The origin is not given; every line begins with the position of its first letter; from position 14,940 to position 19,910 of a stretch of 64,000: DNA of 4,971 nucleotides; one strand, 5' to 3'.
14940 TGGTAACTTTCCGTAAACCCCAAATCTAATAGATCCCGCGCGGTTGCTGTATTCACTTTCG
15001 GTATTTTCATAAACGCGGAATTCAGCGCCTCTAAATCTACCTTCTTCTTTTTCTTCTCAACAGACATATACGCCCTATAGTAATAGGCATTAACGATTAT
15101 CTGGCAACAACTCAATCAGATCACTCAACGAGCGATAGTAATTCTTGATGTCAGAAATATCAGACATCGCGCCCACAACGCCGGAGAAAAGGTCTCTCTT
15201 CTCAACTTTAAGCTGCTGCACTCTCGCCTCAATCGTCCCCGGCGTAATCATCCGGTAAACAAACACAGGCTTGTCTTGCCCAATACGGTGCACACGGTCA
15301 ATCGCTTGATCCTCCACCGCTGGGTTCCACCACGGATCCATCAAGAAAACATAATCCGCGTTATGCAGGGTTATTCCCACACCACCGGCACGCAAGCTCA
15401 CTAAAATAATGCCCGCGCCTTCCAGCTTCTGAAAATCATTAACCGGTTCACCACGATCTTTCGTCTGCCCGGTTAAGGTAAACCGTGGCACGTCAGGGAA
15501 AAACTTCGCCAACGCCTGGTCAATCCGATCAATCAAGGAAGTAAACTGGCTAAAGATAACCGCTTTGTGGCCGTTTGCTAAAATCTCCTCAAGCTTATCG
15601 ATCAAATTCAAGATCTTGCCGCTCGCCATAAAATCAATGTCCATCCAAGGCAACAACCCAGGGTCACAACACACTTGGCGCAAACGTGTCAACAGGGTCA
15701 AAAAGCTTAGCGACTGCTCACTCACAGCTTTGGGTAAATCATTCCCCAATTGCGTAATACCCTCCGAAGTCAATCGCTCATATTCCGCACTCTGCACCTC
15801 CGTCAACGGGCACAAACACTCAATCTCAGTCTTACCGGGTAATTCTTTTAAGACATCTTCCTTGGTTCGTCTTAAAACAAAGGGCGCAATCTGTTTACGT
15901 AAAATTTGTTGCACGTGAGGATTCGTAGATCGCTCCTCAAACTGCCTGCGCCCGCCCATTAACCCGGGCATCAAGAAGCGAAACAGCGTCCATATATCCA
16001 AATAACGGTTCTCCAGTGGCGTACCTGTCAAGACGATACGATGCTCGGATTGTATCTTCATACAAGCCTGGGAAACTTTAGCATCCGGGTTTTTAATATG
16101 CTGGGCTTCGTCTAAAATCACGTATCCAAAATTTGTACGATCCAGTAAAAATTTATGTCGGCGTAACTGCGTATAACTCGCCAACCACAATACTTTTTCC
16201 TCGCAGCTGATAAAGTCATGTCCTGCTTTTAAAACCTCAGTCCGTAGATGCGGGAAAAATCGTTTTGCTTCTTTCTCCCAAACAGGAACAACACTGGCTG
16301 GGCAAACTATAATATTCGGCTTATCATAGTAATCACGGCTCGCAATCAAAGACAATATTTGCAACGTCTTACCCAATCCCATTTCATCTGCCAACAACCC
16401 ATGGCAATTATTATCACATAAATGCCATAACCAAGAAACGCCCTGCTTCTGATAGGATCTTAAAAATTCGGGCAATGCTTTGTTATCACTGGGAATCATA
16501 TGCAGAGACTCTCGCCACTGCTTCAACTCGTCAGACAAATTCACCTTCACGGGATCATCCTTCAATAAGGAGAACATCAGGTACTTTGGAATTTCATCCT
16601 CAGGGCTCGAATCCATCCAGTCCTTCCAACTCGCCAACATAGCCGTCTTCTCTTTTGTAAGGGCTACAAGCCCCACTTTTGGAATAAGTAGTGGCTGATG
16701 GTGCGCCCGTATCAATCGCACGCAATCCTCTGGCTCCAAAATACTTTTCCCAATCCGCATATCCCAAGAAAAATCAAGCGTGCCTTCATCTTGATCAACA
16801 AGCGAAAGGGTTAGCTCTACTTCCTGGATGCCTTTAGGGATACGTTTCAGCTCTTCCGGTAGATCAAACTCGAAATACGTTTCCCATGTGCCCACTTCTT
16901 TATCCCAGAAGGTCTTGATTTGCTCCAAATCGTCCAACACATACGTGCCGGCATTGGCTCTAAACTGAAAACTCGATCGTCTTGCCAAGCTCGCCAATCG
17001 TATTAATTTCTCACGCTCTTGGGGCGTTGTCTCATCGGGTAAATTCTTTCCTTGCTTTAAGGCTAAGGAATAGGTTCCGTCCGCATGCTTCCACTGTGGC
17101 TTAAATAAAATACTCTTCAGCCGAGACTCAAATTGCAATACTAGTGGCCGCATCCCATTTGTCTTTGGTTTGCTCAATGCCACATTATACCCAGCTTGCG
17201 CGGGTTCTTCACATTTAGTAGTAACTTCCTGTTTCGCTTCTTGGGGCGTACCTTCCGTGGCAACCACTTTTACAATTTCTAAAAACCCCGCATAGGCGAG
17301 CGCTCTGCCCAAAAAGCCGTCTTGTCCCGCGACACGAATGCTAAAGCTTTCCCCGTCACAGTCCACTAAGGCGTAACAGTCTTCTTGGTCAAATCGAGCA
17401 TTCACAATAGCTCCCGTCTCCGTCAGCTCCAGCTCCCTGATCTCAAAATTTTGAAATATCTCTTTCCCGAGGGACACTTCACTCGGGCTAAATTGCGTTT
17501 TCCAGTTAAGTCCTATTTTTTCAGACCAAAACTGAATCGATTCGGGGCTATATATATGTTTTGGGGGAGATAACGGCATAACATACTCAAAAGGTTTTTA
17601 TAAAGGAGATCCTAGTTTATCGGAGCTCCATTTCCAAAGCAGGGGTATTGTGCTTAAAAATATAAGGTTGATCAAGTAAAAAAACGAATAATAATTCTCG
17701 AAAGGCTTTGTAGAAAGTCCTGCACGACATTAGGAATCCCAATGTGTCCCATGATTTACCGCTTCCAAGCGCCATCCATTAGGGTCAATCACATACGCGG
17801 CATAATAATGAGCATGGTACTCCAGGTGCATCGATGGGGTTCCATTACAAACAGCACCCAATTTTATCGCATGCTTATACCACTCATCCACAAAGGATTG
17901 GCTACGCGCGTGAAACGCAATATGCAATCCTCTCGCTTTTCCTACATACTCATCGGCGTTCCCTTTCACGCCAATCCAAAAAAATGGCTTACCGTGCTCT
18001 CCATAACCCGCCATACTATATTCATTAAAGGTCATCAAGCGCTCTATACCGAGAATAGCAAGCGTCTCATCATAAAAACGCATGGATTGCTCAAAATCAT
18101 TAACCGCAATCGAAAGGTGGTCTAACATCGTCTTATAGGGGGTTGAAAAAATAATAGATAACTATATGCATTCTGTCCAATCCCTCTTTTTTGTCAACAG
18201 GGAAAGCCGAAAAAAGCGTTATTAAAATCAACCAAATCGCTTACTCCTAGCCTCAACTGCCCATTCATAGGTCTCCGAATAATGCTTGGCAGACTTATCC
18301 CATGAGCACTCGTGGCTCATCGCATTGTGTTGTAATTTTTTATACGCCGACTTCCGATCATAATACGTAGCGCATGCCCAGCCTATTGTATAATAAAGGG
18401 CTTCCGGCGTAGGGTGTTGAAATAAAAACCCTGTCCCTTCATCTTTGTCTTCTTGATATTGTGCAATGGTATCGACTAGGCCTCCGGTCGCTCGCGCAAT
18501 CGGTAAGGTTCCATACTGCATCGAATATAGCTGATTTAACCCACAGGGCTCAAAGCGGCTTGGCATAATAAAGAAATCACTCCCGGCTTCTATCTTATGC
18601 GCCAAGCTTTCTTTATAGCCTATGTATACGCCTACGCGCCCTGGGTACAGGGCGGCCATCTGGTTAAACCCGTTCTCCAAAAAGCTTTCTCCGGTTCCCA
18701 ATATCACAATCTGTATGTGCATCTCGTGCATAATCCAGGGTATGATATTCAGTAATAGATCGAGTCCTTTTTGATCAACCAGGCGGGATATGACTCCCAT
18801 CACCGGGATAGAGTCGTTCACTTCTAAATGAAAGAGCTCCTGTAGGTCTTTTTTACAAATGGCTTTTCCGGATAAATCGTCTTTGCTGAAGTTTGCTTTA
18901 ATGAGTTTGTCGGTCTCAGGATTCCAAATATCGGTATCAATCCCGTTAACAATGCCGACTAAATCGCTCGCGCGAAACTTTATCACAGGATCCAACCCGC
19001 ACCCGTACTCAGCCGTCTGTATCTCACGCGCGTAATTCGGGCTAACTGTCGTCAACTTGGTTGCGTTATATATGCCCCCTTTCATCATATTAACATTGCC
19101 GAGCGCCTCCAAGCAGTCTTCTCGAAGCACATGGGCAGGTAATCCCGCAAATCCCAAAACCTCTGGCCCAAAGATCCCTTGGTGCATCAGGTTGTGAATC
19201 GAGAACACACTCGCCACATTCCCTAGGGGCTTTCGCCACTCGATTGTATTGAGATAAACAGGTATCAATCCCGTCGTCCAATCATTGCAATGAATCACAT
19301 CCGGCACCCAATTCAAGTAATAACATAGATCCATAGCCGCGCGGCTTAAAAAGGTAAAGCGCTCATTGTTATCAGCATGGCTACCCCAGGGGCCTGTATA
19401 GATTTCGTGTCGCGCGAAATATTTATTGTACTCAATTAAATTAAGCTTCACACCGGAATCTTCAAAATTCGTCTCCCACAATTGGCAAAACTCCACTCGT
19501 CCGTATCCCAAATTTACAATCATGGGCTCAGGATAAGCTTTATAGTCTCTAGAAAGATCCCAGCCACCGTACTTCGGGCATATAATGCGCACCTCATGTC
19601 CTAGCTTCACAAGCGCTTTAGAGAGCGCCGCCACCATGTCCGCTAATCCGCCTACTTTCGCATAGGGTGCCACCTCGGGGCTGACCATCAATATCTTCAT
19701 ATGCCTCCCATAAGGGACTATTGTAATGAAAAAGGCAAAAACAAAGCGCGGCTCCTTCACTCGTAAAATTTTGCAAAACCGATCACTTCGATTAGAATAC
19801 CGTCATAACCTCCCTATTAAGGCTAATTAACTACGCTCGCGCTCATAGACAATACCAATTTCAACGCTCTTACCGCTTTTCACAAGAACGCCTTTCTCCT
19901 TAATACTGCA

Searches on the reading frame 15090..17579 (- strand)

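Call 17: search_protein_families(library=pfam, proteins=[window:15090-17579:-], max_evalue=0.00001)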
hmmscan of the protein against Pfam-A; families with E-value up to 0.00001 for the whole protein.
window:15090-17579:- (829 aa): 3 families
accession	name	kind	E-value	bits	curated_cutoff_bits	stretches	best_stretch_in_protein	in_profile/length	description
PF00176.29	SNF2-rel_dom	-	7.6e-62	209.5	24.9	1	376-642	1-290/290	SNF2-related domain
PF00271.37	Helicase_C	-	6.4e-18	65.4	23.5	1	660-767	3-110/110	Helicase conserved C-terminal domain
PF04851.21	ResIII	-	1.4e-08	35.3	22.5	1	373-521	4-162/164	Type III restriction enzyme, res subunit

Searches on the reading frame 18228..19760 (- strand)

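Call 17: search_protein_families(library=pfam, proteins=[window:18228-19760:-], max_evalue=0.00001)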
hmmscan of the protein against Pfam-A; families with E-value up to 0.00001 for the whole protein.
window:18228-19760:- (510 aa): 5 families
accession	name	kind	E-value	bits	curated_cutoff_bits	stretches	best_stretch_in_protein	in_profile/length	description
PF08323.17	Glyco_transf_5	-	1.4e-75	254.5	22.7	1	22-261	1-238/239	Starch synthase catalytic domain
PF00534.26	Glycos_transf_1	-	6.3e-12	45.8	26.4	1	315-459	12-152/172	Glycosyl transferases group 1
PF13692.12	Glyco_trans_1_4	-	9.8e-11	42.5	27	1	319-459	2-136/142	Glycosyl transferases group 1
PF13439.12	Glyco_transf_4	-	2.3e-09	37.9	28.5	0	36-66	1-31/170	Glycosyltransferase Family 4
PF13579.12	Glyco_trans_4_4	-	3.1e-06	28.1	29.7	0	37-191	1-104/158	Glycosyl transferase 4-like domain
